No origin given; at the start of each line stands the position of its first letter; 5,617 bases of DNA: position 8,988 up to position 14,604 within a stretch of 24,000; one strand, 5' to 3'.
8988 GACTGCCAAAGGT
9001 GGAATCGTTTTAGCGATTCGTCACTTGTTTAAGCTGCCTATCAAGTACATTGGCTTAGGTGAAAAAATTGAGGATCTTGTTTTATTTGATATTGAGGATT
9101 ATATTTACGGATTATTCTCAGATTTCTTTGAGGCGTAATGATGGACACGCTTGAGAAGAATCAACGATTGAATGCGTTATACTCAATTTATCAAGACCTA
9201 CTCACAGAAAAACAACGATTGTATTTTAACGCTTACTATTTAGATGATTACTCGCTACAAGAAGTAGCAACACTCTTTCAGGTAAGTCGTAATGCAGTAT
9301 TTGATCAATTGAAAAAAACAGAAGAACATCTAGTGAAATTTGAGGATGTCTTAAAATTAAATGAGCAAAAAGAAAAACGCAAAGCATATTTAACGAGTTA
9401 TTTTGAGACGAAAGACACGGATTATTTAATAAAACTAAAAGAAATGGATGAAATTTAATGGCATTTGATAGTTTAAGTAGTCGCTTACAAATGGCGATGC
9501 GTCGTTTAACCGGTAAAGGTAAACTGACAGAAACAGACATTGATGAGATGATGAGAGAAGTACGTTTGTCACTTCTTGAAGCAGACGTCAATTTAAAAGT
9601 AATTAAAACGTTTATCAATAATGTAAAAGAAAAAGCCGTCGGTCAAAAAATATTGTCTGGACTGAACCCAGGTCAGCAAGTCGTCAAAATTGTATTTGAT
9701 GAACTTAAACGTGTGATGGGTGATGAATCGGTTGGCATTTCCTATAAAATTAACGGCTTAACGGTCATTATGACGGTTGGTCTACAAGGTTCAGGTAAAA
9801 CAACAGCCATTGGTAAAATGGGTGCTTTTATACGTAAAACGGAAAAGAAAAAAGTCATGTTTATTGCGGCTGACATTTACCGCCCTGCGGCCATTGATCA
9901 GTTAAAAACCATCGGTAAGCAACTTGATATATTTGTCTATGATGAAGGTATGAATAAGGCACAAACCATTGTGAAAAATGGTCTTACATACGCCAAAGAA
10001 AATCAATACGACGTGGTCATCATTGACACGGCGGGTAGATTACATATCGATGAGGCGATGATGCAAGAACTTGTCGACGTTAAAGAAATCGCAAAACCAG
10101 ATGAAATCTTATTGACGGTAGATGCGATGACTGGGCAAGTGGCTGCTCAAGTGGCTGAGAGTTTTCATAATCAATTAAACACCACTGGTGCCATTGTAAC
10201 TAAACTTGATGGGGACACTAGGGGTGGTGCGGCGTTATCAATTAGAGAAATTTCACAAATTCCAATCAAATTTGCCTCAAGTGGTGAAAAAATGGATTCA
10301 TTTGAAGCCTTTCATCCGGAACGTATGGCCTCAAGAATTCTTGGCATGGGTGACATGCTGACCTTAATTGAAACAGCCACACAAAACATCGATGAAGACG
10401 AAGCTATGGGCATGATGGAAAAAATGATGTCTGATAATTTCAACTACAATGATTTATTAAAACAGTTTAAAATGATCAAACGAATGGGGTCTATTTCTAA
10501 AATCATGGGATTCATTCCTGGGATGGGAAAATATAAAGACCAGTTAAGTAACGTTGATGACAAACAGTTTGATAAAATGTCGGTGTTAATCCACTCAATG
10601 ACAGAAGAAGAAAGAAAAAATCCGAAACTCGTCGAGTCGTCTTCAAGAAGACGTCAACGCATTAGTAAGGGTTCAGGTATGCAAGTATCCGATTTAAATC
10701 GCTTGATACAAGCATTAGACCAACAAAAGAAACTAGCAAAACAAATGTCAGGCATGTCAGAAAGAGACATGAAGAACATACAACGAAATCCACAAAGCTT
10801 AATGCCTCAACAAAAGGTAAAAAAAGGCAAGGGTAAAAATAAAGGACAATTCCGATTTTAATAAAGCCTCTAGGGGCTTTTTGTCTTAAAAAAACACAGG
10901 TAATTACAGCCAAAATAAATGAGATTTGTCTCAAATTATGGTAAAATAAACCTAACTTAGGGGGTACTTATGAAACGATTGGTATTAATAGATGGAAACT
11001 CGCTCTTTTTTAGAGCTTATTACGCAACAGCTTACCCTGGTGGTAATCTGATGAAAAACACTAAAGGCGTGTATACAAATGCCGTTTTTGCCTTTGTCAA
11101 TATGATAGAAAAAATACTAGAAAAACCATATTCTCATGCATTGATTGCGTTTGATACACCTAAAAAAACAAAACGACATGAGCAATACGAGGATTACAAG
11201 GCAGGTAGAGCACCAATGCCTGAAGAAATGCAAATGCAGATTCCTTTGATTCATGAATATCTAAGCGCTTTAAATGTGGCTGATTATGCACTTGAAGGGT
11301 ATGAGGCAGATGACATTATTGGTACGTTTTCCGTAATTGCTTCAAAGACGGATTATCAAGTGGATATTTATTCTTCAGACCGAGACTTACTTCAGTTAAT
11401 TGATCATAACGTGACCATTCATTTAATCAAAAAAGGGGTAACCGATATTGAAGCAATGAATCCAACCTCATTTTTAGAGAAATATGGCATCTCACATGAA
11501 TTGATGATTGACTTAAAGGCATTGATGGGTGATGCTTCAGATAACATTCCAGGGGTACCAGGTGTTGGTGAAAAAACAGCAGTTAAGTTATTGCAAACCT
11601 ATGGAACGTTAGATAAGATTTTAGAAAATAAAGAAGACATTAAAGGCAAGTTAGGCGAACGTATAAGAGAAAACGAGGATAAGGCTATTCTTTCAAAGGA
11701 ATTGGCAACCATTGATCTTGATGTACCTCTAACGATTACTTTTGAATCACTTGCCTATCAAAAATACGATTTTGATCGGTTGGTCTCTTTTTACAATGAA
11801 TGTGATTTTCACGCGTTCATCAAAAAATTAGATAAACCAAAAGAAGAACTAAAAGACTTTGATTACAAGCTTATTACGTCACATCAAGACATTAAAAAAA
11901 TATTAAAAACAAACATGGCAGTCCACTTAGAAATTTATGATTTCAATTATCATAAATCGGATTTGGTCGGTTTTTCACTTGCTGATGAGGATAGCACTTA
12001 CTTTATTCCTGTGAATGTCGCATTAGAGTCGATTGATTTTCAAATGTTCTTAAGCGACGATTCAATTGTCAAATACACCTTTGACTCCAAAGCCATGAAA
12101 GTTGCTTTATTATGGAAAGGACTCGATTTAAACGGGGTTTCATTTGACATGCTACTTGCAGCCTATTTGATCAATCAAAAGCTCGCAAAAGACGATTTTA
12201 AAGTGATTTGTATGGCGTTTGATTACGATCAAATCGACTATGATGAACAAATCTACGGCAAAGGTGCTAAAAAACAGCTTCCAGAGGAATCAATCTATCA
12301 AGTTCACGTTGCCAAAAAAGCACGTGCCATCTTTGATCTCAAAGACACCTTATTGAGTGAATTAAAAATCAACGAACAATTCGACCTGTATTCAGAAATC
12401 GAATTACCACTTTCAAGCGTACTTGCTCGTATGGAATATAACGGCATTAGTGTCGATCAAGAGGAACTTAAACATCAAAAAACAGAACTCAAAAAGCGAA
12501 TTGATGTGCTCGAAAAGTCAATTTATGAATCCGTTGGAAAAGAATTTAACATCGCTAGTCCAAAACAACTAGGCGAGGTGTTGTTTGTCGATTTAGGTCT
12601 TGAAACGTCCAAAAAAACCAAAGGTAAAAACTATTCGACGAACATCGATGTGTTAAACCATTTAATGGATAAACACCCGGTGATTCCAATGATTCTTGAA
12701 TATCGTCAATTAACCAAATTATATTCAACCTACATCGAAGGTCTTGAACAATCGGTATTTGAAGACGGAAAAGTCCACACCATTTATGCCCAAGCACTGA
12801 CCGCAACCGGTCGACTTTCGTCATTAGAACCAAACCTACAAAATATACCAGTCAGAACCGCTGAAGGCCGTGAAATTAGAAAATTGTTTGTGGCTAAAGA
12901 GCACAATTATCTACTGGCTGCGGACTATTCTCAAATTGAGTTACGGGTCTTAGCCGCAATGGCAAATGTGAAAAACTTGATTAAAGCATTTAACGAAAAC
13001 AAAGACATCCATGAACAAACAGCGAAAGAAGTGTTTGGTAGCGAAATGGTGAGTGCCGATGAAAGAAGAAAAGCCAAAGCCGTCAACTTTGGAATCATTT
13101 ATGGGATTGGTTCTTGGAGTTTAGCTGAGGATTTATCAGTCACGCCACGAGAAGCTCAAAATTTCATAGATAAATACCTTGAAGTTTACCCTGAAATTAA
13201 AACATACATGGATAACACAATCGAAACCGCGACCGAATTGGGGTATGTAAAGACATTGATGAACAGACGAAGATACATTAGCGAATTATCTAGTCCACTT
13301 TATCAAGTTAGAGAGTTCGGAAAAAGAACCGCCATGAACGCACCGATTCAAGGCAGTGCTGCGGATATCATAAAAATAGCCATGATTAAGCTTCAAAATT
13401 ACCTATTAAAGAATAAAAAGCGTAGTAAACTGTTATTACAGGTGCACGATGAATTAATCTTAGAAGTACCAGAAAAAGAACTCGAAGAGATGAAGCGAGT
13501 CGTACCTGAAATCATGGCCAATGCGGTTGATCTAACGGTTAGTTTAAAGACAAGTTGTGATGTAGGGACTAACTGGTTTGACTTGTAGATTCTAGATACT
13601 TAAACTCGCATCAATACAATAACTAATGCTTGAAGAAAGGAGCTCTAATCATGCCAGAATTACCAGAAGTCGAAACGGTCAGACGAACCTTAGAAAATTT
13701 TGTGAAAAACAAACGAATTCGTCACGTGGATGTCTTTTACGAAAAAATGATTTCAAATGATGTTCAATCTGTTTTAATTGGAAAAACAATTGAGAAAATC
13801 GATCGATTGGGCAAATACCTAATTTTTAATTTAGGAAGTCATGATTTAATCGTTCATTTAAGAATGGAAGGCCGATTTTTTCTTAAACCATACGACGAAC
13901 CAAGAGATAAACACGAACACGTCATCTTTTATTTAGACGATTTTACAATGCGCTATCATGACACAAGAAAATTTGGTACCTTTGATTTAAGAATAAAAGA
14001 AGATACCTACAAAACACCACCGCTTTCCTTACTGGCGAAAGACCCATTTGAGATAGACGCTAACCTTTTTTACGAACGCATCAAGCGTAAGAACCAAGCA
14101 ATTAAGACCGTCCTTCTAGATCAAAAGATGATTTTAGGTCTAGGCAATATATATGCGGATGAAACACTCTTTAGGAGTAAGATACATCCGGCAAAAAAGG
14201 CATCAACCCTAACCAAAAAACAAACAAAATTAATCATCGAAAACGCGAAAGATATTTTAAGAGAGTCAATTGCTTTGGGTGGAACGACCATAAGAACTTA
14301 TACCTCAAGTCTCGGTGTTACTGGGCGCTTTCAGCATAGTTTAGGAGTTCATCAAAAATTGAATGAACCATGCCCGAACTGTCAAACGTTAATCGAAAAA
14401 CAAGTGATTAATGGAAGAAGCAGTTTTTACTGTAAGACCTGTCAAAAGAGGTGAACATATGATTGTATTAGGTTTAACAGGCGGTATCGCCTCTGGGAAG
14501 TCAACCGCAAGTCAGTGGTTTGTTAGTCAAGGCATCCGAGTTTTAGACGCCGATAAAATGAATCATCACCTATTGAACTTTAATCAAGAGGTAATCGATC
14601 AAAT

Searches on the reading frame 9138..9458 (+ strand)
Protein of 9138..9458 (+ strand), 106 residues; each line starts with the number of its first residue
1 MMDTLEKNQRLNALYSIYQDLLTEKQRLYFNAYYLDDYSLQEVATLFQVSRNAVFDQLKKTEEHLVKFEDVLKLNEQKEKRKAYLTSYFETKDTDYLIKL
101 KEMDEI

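Call 9: search_protein_families(library=pfam, proteins=[window:9138-9458:+])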
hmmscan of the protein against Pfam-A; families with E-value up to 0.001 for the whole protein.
window:9138-9458:+ (106 aa): 3 families
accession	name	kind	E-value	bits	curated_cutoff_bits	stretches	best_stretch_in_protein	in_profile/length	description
PF04297.20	UPF0122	-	7.1e-26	90.8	22.7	1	5-93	1-89/101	Putative helix-turn-helix protein, YlxM / p13 like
PF08281.18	Sigma70_r4_2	-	1.7e-06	28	25.7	1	22-64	11-53/54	Sigma-70, region 4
PF04545.22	Sigma70_r4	-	4.1e-05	23.5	24.1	1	22-54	5-37/50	Sigma-70, region 4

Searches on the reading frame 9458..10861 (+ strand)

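Call 9: search_protein_families(library=pfam, proteins=[window:9458-10861:+])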
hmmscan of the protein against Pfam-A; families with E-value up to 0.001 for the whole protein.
window:9458-10861:+ (467 aa): 5 families
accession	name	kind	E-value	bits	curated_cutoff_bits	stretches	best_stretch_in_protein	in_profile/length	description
PF00448.28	SRP54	-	3.7e-69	232.8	22.7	1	102-296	2-196/196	SRP54-type protein, GTPase domain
PF02978.25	SRP_SPB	-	4.2e-26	91.6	27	1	327-425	1-89/91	Signal peptide binding domain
PF02881.24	SRP54_N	-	9.6e-24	83.8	22.4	1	6-83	1-75/75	SRP54-type protein, helical bundle domain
PF02492.25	cobW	-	0.00045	20.3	20.7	0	103-251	2-154/180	CobW/HypB/UreG, nucleotide-binding domain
PF01656.29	CbiA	-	0.00082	19.8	25.4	0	111-255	9-88/125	CobQ/CobB/MinD/ParA nucleotide binding domain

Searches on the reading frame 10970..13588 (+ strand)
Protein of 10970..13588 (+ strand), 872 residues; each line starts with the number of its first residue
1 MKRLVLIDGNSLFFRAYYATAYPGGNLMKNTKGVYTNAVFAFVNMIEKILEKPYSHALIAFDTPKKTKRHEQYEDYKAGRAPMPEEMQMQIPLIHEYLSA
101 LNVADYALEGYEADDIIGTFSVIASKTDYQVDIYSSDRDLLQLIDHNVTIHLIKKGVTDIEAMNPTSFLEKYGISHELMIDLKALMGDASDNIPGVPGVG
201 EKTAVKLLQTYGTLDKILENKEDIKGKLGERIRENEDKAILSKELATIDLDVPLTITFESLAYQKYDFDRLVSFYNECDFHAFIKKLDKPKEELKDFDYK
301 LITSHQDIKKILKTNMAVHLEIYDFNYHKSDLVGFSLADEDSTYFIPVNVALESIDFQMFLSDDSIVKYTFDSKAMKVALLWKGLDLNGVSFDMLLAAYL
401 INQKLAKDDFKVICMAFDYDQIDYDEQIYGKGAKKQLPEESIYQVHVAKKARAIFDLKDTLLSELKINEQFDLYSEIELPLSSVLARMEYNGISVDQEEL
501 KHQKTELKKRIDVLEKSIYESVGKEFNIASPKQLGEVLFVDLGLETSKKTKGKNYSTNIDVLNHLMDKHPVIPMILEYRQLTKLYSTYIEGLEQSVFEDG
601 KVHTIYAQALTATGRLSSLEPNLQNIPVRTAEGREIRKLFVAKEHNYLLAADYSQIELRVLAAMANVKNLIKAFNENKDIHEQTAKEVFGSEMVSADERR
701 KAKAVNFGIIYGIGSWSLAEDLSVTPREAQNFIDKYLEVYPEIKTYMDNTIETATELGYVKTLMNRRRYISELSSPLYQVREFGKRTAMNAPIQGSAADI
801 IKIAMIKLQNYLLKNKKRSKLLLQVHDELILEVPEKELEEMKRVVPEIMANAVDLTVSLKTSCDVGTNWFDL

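Call 10: search_protein_families(library=pfam, proteins=[window:10970-13588:+])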
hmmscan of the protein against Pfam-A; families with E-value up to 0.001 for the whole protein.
window:10970-13588:+ (872 aa): 4 families
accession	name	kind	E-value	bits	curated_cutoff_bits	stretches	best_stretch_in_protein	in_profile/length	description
PF00476.26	DNA_pol_A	-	2.6e-152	507.6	34.3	1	498-870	2-380/381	DNA polymerase family A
PF02739.22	5_3_exonuc_N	-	1.5e-53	181.3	34.3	1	3-173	1-164/164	5'-3' exonuclease, N-terminal resolvase-like domain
PF22619.2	DNA_polI_exo1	-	9.4e-49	165.3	27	1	318-457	1-140/140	DNA polymerase I, ribonuclease H-like domain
PF01367.25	5_3_exonuc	-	1.6e-34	118.7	40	1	176-267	3-95/97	5'-3' exonuclease, C-terminal SAM fold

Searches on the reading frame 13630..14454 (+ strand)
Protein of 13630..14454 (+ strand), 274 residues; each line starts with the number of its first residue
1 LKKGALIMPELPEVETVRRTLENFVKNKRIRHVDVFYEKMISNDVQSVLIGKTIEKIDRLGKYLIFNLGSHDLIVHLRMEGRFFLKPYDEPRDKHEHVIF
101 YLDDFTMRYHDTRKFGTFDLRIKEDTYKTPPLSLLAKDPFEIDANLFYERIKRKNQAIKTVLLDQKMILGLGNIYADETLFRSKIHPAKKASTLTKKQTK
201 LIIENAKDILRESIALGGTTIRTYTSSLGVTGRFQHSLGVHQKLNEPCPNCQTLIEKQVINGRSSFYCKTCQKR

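Call 10: search_protein_families(library=pfam, proteins=[window:13630-14454:+])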
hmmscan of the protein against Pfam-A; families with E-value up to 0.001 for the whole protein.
window:13630-14454:+ (274 aa): 4 families
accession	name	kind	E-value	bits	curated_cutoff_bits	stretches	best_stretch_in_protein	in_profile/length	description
PF01149.29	Fapy_DNA_glyco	-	7.6e-34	117.3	25.5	1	8-117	1-116/117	Formamidopyrimidine-DNA glycosylase N-terminal domain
PF06831.19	H2TH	-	3.5e-29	101.1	34.7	1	135-224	1-92/93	Formamidopyrimidine-DNA glycosylase H2TH domain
PF06827.20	zf-FPG_IleRS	-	3.5e-08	33.5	21.3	1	246-274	2-30/30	Zinc finger found in FPG and IleRS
PF05833.16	NFACT_N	-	3.9e-05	23.1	31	1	124-212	156-242/456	NFACT N-terminal and middle domains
